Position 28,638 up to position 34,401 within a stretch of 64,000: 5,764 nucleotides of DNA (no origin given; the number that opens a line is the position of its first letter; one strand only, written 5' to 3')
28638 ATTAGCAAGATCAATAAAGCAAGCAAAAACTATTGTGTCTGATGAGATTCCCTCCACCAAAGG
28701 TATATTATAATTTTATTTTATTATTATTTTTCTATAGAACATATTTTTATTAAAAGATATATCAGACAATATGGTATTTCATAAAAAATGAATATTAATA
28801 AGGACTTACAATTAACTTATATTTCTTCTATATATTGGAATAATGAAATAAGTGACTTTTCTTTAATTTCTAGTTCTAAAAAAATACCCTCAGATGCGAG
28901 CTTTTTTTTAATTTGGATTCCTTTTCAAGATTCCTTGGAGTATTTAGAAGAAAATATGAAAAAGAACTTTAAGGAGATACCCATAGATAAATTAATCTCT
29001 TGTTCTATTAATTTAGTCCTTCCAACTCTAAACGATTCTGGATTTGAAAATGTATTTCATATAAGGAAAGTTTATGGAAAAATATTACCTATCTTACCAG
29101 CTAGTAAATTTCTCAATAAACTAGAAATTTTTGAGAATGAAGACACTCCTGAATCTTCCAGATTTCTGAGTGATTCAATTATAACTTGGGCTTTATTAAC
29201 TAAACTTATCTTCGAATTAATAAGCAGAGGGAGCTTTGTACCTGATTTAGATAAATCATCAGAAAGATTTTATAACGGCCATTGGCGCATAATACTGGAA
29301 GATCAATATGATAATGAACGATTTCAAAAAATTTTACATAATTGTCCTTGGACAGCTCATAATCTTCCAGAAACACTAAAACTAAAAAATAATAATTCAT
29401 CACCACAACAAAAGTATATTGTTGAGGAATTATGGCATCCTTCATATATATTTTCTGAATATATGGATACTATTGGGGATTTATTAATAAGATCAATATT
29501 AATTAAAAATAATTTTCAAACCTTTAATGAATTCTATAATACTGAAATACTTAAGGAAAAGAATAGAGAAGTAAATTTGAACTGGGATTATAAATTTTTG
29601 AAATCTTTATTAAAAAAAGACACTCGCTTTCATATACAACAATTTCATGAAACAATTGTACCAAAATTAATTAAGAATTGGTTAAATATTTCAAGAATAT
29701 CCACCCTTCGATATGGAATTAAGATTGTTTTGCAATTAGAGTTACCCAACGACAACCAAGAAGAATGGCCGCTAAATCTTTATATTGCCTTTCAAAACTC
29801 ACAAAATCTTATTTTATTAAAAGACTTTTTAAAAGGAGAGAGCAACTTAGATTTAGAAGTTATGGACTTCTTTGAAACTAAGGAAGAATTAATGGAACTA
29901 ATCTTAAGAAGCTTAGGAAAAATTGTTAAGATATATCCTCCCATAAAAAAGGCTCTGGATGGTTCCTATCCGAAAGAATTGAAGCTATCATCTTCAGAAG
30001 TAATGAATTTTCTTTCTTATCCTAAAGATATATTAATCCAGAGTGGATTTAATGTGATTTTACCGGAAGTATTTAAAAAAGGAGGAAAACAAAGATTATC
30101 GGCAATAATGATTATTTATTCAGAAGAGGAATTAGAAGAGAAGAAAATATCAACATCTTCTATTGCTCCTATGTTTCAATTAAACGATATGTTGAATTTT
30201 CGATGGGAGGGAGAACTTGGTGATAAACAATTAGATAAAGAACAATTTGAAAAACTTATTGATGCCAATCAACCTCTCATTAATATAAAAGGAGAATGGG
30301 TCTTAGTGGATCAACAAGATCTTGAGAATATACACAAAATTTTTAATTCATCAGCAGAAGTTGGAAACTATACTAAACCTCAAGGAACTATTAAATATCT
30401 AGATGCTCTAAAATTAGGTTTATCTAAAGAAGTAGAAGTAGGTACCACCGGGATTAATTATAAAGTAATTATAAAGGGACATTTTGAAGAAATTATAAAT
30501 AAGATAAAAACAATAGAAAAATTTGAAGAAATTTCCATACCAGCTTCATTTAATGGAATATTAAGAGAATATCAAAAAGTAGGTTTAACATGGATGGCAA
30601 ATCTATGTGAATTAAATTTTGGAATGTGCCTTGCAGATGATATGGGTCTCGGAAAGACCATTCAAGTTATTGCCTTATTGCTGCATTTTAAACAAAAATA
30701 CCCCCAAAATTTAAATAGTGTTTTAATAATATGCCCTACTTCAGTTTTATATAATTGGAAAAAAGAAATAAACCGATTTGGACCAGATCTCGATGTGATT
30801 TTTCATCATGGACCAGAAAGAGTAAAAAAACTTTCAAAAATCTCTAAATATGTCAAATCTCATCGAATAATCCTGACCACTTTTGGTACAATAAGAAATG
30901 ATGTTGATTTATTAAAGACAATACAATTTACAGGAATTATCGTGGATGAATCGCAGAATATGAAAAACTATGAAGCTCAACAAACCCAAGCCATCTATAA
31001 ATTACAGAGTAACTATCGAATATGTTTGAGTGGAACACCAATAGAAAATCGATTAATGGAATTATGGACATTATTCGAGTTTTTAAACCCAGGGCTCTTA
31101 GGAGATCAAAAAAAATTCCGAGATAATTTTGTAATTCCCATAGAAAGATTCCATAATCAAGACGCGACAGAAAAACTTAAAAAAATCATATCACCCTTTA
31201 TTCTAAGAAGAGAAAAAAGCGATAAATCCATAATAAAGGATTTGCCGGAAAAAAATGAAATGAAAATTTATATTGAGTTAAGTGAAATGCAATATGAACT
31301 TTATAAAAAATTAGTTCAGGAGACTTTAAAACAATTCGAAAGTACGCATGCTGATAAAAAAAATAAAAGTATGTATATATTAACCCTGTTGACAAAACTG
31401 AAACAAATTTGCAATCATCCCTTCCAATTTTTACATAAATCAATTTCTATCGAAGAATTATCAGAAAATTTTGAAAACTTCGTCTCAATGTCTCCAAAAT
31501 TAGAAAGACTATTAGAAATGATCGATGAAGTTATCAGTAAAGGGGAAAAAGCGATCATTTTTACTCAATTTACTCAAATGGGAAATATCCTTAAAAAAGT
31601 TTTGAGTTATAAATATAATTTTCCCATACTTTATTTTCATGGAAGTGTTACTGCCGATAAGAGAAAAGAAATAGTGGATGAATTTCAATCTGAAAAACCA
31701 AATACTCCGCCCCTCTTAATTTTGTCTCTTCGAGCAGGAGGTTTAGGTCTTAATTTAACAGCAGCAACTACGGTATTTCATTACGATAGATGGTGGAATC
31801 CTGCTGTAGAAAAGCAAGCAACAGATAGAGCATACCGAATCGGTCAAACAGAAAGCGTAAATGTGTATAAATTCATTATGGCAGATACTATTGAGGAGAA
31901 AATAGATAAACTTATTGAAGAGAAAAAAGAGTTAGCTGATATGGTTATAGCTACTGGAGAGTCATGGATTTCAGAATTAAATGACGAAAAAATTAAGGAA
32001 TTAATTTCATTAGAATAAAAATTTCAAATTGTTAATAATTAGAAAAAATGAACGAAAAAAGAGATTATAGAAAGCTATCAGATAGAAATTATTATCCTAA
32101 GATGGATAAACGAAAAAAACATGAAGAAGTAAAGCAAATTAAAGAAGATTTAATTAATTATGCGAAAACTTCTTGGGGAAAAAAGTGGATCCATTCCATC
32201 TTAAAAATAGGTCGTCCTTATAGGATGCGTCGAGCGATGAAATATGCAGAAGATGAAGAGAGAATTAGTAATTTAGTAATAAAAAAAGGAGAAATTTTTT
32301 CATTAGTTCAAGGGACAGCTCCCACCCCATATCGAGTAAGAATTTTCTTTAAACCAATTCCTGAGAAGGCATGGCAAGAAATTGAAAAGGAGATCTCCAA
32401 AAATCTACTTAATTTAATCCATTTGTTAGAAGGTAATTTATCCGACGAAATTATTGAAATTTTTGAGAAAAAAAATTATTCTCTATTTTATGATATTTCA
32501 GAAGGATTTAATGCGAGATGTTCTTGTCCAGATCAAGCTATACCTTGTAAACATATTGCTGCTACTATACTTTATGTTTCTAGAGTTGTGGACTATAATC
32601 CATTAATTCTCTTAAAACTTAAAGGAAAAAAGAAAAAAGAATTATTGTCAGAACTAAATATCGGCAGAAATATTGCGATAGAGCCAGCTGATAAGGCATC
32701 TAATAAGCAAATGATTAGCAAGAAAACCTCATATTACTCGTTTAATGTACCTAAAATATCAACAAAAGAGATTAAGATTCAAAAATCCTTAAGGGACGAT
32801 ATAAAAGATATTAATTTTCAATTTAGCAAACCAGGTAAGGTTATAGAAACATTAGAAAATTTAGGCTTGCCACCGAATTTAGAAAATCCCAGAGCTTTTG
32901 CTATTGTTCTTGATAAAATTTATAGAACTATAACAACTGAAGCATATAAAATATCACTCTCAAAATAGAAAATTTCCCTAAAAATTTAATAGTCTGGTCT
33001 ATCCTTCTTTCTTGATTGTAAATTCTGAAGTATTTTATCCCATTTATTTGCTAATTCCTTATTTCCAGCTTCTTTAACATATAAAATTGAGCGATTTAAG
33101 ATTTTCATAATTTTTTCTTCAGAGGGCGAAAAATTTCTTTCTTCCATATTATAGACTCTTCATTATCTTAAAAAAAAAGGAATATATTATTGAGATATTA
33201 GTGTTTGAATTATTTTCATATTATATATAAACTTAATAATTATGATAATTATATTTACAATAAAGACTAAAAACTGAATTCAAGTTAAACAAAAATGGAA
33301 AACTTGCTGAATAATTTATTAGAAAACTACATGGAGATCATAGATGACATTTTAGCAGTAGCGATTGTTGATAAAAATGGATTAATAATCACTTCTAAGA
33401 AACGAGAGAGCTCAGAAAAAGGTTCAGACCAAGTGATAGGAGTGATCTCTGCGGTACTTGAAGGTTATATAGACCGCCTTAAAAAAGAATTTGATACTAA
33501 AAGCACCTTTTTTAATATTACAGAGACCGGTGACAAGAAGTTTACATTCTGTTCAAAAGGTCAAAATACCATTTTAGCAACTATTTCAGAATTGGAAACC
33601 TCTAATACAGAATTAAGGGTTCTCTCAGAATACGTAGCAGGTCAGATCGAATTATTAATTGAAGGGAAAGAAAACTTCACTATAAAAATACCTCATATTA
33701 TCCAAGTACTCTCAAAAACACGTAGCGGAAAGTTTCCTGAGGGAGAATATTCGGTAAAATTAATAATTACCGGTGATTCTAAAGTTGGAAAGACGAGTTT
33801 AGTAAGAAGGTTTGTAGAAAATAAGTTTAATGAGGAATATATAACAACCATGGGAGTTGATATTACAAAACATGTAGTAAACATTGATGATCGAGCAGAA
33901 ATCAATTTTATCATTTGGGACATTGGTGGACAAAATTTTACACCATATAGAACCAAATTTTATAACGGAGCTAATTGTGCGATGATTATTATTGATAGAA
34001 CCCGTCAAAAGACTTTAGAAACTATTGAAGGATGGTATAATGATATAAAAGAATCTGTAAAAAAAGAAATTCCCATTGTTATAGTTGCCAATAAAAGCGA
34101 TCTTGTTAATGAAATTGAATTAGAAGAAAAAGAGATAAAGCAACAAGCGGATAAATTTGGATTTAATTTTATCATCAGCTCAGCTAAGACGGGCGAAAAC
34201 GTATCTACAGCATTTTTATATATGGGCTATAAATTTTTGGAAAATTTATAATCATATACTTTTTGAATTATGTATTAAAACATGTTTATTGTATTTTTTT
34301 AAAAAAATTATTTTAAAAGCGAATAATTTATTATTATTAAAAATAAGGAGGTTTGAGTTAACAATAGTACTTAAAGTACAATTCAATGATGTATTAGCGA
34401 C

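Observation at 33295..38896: Co-directional block of a Roadblock-Rab fusion, an orphan protein, a gelsolin-like/coiled-coil protein and an 826-aa repeat protein: candidate GTPase-regulated cytoskeletal or membrane module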

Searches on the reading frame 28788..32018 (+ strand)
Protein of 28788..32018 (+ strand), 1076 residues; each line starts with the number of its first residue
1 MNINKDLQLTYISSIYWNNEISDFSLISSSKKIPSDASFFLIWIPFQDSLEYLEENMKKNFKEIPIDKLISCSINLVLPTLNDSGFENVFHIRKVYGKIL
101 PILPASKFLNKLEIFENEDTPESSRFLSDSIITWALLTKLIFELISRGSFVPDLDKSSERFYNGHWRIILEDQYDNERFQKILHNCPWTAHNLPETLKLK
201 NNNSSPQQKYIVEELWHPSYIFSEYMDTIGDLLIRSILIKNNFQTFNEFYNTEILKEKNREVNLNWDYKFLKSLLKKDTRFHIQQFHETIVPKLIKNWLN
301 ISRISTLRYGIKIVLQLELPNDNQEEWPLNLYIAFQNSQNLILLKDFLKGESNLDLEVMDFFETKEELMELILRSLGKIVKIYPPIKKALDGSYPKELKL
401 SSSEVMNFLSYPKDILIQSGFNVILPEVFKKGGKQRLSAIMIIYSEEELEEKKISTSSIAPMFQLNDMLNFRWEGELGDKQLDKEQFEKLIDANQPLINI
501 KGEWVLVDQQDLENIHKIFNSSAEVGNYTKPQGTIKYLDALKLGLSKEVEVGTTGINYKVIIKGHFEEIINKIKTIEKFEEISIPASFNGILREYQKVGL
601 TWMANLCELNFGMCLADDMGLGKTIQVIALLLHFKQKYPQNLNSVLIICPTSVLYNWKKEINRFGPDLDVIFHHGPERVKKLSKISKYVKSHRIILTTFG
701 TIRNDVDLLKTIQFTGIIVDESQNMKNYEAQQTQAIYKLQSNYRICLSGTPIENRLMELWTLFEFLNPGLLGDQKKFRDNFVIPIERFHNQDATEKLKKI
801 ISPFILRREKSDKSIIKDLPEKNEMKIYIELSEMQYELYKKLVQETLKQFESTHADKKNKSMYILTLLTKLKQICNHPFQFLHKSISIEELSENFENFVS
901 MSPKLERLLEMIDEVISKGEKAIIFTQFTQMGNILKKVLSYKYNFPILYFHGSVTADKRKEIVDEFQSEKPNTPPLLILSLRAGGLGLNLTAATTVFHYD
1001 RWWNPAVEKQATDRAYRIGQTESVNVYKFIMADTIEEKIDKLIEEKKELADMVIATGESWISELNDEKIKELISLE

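Call 3: search_protein_families(library=pfam, proteins=[window:28788-32018:+], max_evalue=1)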
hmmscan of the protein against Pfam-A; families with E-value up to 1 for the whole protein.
window:28788-32018:+ (1076 aa): 5 families
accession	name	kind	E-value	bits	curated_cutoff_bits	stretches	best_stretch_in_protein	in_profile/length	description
PF00176.29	SNF2-rel_dom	-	2.3e-76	257.1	24.9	1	595-879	1-289/290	SNF2-related domain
PF12419.13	DUF3670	-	1.3e-24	86.9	27.6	1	394-524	2-123/136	SNF2 Helicase protein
PF00271.37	Helicase_C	-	1.7e-22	80.2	23.5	1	904-1019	2-110/110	Helicase conserved C-terminal domain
PF04851.21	ResIII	-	8.7e-10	39.2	22.5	1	592-752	4-163/164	Type III restriction enzyme, res subunit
PF00270.35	DEAD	-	1.1e-09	38.6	26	1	614-754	18-163/167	DEAD/DEAH box helicase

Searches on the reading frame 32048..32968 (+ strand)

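Call 3: search_protein_families(library=pfam, proteins=[window:32048-32968:+], max_evalue=1)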
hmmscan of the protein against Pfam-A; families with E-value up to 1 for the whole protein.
window:32048-32968:+ (306 aa): 1 family
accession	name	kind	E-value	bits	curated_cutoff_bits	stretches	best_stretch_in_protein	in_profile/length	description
PF04434.22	SWIM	-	1.7e-06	27.8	19.6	1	155-176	12-36/38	SWIM zinc finger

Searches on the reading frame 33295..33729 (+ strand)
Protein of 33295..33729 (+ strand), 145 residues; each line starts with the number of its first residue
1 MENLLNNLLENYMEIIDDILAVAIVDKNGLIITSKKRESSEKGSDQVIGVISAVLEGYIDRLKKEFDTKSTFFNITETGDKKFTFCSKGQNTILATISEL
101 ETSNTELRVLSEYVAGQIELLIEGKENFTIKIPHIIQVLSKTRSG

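Call 75: search_solved_structures(query=A8, max_evalue=10, show_alignments=2)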
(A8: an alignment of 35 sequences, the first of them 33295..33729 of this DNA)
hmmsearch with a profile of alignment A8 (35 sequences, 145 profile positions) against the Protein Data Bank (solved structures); distinct sequences matched with E-value up to 10: 2.
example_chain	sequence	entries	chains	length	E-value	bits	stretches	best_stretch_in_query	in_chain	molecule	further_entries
7f8m_A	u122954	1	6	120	0.0044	20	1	6-102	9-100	Robl_LC7 domain-containing protein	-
9o19_G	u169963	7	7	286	0.28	14.1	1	29-77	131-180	ATP synthase gamma chain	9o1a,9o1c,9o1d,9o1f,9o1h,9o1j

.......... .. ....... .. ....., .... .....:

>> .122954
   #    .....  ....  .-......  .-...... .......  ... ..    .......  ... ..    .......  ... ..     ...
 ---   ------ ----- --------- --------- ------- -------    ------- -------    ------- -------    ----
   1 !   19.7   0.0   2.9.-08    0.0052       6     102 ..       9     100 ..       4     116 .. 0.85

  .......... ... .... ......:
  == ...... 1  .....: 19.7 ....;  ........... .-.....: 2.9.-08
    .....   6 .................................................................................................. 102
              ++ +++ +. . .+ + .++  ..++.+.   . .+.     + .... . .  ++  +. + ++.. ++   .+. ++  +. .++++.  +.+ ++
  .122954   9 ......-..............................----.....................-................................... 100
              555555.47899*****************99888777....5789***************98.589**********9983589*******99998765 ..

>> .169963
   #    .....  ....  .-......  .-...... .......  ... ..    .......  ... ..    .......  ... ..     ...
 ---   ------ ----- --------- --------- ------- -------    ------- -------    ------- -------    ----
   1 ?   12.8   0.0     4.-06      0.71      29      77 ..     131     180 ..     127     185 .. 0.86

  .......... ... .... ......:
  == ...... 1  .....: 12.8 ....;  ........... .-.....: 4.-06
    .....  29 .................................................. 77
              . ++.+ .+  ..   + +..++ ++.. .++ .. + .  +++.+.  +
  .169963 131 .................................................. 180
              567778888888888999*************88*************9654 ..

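Call 76: search_protein_families(library=pfam, alignment_id=A8, max_evalue=1)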
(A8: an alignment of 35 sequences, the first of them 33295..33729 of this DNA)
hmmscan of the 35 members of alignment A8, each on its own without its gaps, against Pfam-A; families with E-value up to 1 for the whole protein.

A. member 1, window:33295-33729:+ (145 aa): 5 families
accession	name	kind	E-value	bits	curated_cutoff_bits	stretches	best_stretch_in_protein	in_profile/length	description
PF19036.6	Fuz_longin_1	-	0.00076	20.1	26.1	1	24-122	5-94/125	First Longin domain of FUZ, MON1 and HPS1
PF03259.23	Robl_LC7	-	0.0035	17.5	23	1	17-97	13-90/91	Roadblock/LC7 domain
PF16672.11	LAMTOR5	-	0.1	13.2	27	1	1-41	1-40/88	Ragulator complex protein LAMTOR5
PF25082.1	GIPC1_GH2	-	0.12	13.3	27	1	5-27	30-52/91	GIPC1-3 GH2 domain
PF08359.16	TetR_C_4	-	0.18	12.4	21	0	5-22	62-79/133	YsiA-like protein, C-terminal region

B. families by the number of members that match (of 35 scanned): 18 families
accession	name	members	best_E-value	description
PF03259.23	Robl_LC7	35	2.7e-08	Roadblock/LC7 domain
PF08923.16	MAPKK1_Int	32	6.6e-05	Mitogen-activated protein kinase kinase 1 interacting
PF16672.11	LAMTOR5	6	0.0035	Ragulator complex protein LAMTOR5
PF06115.17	DUF956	5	0.068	Domain of unknown function (DUF956)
PF24051.1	DUF7355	3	0.12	Domain of unknown function (DUF7355)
PF13456.12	RVT_3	3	0.13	Reverse transcriptase-like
PF25220.1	Sororin_C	2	0.098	Sororin C-terminal region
PF19036.6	Fuz_longin_1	1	0.00076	First Longin domain of FUZ, MON1 and HPS1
PF22956.2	VPS15-like_hel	1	0.01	VPS15-like, helical domain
PF01668.23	SmpB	1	0.029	SmpB protein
PF18243.6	BfiI_DBD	1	0.035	Metal-independent restriction enzyme BfiI DNA binding domain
PF05320.17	Pox_RNA_Pol_19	1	0.066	Poxvirus DNA-directed RNA polymerase 19 kDa subunit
PF04826.19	Arm_2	1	0.067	Armadillo-like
PF25082.1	GIPC1_GH2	1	0.12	GIPC1-3 GH2 domain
PF02743.24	dCache_1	1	0.12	Cache domain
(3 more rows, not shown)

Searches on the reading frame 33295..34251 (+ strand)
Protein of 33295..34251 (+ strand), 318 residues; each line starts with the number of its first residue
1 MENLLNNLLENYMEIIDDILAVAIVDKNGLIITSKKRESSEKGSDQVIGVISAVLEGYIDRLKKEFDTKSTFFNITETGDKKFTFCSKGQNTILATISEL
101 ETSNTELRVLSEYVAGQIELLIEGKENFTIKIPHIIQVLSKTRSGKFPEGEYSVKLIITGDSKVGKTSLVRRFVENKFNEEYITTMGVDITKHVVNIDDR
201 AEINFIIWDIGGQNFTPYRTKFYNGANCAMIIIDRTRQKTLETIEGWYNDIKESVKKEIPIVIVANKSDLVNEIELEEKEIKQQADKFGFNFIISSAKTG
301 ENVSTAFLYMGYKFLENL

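Call 3: search_protein_families(library=pfam, proteins=[window:33295-34251:+], max_evalue=1)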
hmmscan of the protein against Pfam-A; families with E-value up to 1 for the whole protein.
window:33295-34251:+ (318 aa): 20 families
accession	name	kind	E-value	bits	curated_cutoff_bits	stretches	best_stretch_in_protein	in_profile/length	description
PF00071.28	Ras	-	2.2e-38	131.8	21.6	1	155-310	1-156/162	Ras family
PF08477.19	Roc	-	4.5e-28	98.3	27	1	155-269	1-119/119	Ras of Complex, Roc, domain of DAPkinase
PF00025.27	Arf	-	4.3e-13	49.5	22.3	1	151-282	12-139/174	ADP-ribosylation factor family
PF03193.22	RsgA_GTPase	-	2e-06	28.2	30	1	256-304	51-98/174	RsgA GTPase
PF00009.33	GTP_EFTU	-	7.1e-06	26.2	26.5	1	193-308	60-179/188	Elongation factor Tu GTP binding domain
PF04670.18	Gtr1_RagA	-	5.2e-05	23.2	22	1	155-277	1-130/232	Gtr1/RagA G protein conserved region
PF01926.29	MMR_HSR1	-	7.9e-05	23.2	21.9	1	156-267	2-113/113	50S ribosome-binding GTPase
PF03029.23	ATP_bind_1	-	0.00053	20.3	27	1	205-286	93-181/240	Conserved hypothetical ATP binding protein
PF01637.24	ATPase_2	-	0.00079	19.7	33.2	1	155-264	22-116/225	ATPase domain predominantly from Archaea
PF19036.6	Fuz_longin_1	-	0.0036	17.9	26.1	1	24-122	5-94/125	First Longin domain of FUZ, MON1 and HPS1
PF20720.3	nSTAND3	-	0.016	15.4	27.2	1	156-219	20-83/155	Novel STAND NTPase 3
PF03259.23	Robl_LC7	-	0.016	15.3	23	1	17-97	13-90/91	Roadblock/LC7 domain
PF19993.5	DO-GTPase2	-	0.021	14.9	27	1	227-292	128-195/226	Double-GTPase 2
PF03266.21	NTPase_1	-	0.025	14.9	23.9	1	155-210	1-52/168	NTPase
PF05621.17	TniB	-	0.028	14.3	22.4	1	152-180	34-62/189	Bacterial TniB protein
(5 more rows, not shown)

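Call 4: search_protein_families(library=ncbifam, proteins=[window:33295-34251:+], max_evalue=1)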
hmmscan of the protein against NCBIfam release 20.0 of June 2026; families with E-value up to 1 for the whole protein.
window:33295-34251:+ (318 aa): 12 families
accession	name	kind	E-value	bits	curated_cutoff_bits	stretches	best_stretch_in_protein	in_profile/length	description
TIGR00231.1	small_GTP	domain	6.4e-19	68.3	42.5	1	152-309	2-161/164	GTP-binding protein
TIGR03594.1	GTPase_EngA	equivalog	0.00013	21.2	306.7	1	254-306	282-338/432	ribosome biogenesis GTPase Der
NF000908.1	PRK00089.1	equivalog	0.00031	20.1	237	1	158-305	8-158/291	GTPase Era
TIGR03918.1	GTP_HydF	equivalog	0.00064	18.7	325.55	1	225-304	86-157/392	[FeFe] hydrogenase H-cluster maturation GTPase HydF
TIGR00157.1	TIGR00157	equivalog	0.001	18.6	100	1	257-305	68-115/247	ribosome small subunit-dependent GTPase A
NF003255.0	PRK04213.1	equivalog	0.0019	17.6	164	1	152-181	8-37/204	GTP-binding protein EngB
TIGR03156.1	GTP_HflX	equivalog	0.0021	17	216.75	1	226-304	269-341/351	GTPase HflX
NF008932.0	PRK12289.1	equivalog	0.0031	16.6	483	1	257-304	126-171/363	small ribosomal subunit biogenesis GTPase RsgA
NF008931.0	PRK12288.1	equivalog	0.0053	15.8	360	1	256-304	148-197/347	small ribosomal subunit biogenesis GTPase RsgA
NF005655.0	PRK07429.1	subfamily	0.018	14.2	236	1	155-205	10-58/326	phosphoribulokinase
NF008956.1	PRK12299.1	equivalog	0.038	13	300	1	230-305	241-316/327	GTPase ObgE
NF049994.1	slr1306_fam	domain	0.06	11.9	490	1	153-196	108-151/470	slr1306 family protein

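Call 6: search_solved_structures(query=window:33295-34251:+, max_evalue=0.001)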
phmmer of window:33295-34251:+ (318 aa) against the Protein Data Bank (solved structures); distinct sequences matched with E-value up to 0.001: 898 (the best 60 are shown).
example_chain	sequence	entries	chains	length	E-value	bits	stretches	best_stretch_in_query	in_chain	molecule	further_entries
7ezb_A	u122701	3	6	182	2.5e-30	109.1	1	150-309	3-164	Thorarchaeota Rab | Chains: A,B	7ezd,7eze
6sku_B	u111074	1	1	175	7.4e-28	101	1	145-313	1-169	Ras-related protein Rab-1B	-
3jza_A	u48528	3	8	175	7.6e-28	101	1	145-313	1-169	Ras-related protein Rab-1B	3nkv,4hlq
4i1o_A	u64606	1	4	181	8.5e-28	100.9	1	145-313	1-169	Ras-related protein Rab-1B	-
8alk_B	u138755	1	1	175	1e-27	100.6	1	145-313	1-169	Ras-related protein Rab-1B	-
5o74_B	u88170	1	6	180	4.1e-27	98.6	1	148-313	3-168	Ras-related protein Rab-1B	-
5szh_B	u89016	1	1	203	4.3e-27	98.5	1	148-313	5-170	Ras-related protein Rab-1B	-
9rx4_E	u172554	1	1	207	4.5e-27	98.5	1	145-313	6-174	Ras-related protein Rab-1A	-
4jvs_B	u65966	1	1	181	1.2e-26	97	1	144-313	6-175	Ras-related protein Rab-1A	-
2eqb_A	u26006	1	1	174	1.3e-26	97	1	148-311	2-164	Ras-related protein SEC4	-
3l0i_B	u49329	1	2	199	1.3e-26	96.9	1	143-313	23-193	Ras-related protein Rab-1A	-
3tkl_A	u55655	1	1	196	1.9e-26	96.5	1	144-313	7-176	Ras-related protein Rab-1A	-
3sfv_A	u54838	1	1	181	2e-26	96.4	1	144-313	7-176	Ras-related protein Rab-1A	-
4iru_B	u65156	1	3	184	2.3e-26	96.1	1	147-313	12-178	Ras-related protein Rab-1A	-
2a5j_A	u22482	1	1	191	2.3e-26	96.1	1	144-310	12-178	Ras-related protein Rab-2B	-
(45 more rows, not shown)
